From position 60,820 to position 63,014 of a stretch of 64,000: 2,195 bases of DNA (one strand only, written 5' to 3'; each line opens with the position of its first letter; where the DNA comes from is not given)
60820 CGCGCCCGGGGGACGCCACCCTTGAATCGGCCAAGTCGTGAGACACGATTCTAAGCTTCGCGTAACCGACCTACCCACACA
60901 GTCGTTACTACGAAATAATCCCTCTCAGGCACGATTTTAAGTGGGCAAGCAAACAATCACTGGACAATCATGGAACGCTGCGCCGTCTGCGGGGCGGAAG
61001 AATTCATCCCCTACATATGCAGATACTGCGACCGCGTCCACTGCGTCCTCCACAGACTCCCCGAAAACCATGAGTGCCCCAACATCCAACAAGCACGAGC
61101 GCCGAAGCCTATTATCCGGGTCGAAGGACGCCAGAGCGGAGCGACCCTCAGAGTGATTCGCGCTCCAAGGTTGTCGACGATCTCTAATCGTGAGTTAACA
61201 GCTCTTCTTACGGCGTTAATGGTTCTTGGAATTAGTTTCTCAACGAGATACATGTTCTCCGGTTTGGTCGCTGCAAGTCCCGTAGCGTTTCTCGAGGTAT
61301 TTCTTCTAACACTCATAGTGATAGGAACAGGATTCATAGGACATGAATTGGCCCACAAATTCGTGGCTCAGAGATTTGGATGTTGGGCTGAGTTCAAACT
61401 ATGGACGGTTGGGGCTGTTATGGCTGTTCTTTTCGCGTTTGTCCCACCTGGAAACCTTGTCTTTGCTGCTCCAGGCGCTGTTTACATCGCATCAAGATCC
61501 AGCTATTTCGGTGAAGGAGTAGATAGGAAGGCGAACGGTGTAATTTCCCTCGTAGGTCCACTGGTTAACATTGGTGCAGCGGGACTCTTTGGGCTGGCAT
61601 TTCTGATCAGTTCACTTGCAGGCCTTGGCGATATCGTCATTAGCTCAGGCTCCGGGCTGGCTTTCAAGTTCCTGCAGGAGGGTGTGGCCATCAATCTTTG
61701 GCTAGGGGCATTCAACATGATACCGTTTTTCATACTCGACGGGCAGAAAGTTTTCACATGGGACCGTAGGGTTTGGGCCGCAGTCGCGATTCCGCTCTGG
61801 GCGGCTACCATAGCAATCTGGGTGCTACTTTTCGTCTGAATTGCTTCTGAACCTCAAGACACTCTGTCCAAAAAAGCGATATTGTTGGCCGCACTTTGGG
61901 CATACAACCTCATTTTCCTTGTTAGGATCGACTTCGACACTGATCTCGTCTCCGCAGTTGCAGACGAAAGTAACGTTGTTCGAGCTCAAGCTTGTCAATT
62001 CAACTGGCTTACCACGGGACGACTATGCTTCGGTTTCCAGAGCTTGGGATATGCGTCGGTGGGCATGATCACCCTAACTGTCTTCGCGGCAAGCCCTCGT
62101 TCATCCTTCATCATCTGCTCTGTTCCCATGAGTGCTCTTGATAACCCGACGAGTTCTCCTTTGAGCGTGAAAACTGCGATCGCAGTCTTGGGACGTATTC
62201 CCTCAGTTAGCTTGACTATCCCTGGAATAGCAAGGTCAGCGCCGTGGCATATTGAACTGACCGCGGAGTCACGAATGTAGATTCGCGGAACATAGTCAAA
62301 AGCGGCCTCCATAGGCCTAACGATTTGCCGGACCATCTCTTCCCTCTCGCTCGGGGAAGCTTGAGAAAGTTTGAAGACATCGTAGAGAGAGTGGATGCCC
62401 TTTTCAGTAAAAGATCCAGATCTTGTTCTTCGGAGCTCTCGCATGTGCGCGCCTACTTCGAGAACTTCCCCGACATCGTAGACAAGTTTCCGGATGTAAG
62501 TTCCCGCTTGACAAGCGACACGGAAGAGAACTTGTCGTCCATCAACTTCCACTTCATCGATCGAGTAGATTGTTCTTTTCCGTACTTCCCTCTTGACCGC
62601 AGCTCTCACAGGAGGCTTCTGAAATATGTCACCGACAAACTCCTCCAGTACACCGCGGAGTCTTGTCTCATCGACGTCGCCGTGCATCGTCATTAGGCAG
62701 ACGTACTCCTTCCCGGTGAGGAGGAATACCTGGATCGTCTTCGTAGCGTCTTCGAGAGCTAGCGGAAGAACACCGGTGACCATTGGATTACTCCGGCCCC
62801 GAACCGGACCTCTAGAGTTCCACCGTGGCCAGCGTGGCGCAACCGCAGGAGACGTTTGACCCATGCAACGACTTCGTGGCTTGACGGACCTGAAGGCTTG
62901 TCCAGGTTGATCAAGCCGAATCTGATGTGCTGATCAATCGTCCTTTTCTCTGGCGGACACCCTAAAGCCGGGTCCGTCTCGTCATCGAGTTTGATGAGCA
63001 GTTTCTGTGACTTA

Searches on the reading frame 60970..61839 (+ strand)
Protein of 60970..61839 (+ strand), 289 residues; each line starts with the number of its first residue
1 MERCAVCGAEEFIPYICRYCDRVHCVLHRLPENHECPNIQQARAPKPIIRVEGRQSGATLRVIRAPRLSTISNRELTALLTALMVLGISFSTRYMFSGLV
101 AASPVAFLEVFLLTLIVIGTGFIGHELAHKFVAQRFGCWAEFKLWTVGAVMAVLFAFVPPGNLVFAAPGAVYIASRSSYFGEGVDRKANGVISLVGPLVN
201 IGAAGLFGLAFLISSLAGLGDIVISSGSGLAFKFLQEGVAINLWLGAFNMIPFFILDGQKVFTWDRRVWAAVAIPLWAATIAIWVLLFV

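Call 51: search_protein_families(library=pfam, proteins=[window:60970-61839:+], max_evalue=0.01)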
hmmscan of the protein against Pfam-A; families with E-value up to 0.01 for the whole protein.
window:60970-61839:+ (289 aa): 2 families
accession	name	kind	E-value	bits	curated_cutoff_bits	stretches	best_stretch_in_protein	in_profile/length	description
PF01428.23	zf-AN1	-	4.9e-10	39.8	27.9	1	4-40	1-39/40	AN1-like Zinc finger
PF02163.28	Peptidase_M50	-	1e-06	28.7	27.2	1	115-262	3-190/221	Peptidase family M50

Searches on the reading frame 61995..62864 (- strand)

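Call 51: search_protein_families(library=pfam, proteins=[window:61995-62864:-], max_evalue=0.01)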
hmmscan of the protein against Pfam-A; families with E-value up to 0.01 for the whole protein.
window:61995-62864:- (289 aa): 4 families
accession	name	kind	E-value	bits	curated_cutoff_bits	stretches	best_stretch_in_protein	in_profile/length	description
PF01472.26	PUA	-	4e-18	65.6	24.8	1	193-266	1-74/74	PUA domain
PF16198.10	TruB_C_2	-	2.3e-17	63.3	29.3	1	125-189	1-65/66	tRNA pseudouridylate synthase B C-terminal domain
PF01509.24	TruB_N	-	5.5e-17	63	27.3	1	26-124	16-149/149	TruB family pseudouridylate synthase (N terminal domain)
PF21238.2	Pus10_C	-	9.8e-09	35.5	27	1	51-129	123-203/232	Pus10, C-terminal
